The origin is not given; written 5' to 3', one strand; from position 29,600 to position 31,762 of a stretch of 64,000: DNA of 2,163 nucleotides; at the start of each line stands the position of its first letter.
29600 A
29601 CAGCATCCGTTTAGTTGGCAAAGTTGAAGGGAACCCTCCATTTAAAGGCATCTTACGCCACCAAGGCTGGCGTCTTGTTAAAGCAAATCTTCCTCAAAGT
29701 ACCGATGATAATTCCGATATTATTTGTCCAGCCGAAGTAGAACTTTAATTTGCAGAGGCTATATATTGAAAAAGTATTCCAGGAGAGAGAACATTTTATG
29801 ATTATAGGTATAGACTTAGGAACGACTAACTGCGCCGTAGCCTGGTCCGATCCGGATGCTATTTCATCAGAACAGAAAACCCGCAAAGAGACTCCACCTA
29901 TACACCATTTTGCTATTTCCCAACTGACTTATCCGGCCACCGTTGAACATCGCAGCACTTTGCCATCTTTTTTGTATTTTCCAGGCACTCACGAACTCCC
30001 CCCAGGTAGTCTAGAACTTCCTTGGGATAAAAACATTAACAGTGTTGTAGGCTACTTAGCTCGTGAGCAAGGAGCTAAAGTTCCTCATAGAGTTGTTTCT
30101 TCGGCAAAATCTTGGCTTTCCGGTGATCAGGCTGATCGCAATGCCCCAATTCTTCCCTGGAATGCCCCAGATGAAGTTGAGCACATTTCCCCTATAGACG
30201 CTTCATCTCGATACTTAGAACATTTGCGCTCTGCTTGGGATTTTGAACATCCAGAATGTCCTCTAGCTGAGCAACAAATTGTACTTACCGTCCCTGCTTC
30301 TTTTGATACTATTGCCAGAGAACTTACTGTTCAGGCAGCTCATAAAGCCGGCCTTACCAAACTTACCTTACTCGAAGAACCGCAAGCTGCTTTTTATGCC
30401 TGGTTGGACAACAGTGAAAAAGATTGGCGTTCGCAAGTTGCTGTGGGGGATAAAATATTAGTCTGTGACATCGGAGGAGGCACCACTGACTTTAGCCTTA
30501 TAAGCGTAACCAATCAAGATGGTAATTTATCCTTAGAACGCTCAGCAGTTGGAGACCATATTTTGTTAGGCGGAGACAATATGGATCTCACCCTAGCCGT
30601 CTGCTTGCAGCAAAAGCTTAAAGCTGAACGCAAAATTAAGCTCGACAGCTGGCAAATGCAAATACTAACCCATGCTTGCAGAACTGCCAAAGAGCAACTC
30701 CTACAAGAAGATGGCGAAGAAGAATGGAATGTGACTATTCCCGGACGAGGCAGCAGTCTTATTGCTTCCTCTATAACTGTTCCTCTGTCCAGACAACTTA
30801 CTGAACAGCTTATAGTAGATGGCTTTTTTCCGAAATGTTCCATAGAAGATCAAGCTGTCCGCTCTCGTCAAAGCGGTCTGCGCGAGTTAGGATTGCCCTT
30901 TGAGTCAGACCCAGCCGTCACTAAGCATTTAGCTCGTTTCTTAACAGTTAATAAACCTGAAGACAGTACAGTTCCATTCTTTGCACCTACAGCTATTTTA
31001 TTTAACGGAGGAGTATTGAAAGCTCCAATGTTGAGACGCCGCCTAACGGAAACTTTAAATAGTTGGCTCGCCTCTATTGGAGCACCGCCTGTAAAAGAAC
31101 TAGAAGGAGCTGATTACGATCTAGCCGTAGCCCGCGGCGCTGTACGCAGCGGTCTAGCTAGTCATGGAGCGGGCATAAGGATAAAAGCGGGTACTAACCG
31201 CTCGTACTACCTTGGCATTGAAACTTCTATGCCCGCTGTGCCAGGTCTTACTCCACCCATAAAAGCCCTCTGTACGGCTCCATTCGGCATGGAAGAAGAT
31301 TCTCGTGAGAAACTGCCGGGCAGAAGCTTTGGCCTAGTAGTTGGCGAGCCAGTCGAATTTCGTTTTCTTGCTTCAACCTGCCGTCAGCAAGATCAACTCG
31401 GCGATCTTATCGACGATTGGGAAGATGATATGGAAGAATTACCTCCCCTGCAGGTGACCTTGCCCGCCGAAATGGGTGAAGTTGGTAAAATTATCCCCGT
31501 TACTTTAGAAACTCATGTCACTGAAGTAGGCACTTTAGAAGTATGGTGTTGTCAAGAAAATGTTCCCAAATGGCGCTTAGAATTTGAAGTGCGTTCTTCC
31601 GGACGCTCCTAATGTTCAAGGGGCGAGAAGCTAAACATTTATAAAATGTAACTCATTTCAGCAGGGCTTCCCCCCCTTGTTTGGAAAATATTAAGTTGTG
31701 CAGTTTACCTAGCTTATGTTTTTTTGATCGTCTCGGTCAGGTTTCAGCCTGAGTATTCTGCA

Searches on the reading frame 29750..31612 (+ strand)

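Call 10: search_protein_families(library=pfam, proteins=[window:29750-31612:+], max_evalue=0.001)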
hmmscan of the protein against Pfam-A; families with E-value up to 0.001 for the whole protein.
window:29750-31612:+ (620 aa): 2 families
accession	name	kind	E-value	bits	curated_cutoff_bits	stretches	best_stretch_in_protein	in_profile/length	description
PF00012.26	HSP70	-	1.1e-21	77.2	20.6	1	145-354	107-301/599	Hsp70 protein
PF06723.19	MreB_Mbl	-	5.2e-07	29.3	27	1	169-255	88-166/327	MreB/Mbl protein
